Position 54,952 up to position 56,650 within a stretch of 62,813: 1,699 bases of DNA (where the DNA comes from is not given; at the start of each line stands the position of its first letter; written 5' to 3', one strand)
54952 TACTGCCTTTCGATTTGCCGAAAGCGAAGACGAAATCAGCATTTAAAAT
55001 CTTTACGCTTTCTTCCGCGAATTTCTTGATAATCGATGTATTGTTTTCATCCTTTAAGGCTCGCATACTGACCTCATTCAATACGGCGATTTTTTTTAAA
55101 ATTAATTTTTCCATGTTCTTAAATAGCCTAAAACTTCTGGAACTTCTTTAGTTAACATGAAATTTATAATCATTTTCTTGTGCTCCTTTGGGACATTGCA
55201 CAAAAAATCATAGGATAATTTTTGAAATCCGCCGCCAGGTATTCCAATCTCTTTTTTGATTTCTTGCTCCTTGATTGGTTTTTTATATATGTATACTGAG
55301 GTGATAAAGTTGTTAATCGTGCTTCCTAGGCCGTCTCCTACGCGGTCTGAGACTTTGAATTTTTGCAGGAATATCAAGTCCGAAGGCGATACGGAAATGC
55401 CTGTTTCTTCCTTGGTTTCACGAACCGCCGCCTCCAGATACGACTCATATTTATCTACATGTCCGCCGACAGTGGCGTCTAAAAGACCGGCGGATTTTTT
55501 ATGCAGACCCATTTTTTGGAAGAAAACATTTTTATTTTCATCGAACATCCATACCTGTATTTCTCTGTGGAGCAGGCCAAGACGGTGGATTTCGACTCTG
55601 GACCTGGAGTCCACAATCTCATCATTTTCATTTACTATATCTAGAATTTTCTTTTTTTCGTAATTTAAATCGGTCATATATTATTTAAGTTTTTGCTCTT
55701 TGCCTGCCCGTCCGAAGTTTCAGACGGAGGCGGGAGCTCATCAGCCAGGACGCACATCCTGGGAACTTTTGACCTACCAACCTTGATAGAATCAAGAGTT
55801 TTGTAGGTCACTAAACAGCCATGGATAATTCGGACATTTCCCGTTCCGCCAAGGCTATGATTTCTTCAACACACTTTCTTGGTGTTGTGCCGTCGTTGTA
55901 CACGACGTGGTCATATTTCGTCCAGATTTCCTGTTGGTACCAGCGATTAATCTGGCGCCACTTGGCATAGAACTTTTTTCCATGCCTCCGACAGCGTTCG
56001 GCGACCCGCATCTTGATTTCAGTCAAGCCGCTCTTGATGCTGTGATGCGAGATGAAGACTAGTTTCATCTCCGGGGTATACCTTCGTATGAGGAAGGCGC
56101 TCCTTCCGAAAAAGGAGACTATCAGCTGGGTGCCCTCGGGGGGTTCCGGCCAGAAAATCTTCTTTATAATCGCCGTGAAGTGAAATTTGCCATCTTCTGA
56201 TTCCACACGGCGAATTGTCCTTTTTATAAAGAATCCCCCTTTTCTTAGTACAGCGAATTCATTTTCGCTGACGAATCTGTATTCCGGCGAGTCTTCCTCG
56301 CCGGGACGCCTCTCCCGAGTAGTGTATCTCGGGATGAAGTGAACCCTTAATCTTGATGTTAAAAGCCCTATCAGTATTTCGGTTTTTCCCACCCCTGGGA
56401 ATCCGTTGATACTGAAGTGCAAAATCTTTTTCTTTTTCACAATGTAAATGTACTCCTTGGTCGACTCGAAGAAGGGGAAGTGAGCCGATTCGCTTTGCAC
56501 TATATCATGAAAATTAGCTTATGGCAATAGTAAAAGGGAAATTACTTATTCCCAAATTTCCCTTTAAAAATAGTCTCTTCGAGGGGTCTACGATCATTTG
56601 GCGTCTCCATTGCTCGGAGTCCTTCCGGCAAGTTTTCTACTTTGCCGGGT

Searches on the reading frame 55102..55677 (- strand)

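Call 52: search_protein_families(library=pfam, proteins=[window:55102-55677:-], max_evalue=0.1)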
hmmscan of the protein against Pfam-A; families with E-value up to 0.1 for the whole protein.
window:55102-55677:- (191 aa): 2 families
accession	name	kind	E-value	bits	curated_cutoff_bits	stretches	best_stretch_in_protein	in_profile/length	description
PF00293.34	NUDIX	-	6e-12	46.2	21.1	1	37-105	3-67/134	NUDIX domain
PF21439.2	MxiC_C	-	0.08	13.5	27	0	99-140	1-42/95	Protein MxiC, C-terminal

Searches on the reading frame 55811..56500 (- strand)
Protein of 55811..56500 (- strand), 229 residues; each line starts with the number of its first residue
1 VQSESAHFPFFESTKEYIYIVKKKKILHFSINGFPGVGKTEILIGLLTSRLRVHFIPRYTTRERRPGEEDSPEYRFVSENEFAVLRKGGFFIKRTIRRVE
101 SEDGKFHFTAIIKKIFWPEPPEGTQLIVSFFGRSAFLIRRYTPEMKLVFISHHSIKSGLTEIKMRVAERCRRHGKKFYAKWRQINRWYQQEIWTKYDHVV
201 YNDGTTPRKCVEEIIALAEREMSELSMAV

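Call 52: search_protein_families(library=pfam, proteins=[window:55811-56500:-], max_evalue=0.1)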
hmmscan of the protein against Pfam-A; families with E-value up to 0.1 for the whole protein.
window:55811-56500:- (229 aa): 1 family
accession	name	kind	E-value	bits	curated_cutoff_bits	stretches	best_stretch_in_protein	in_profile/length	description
PF00625.27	Guanylate_kin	-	2.7e-06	27.6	25.2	1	33-204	9-167/182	Guanylate kinase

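Call 53: search_protein_families(library=ncbifam, proteins=[window:55811-56500:-], max_evalue=0.1)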
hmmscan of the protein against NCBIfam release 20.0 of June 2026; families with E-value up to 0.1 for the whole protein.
window:55811-56500:- (229 aa): 3 families
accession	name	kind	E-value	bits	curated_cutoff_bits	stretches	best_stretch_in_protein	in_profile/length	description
TIGR03263.1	guanyl_kin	equivalog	2.2e-12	47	160.45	1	31-216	6-176/180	guanylate kinase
NF011325.0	PRK14738.1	equivalog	2.6e-12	46.5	263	1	24-223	11-197/206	guanylate kinase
NF011324.0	PRK14737.1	equivalog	0.00054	19.7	318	1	30-94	9-73/187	guanylate kinase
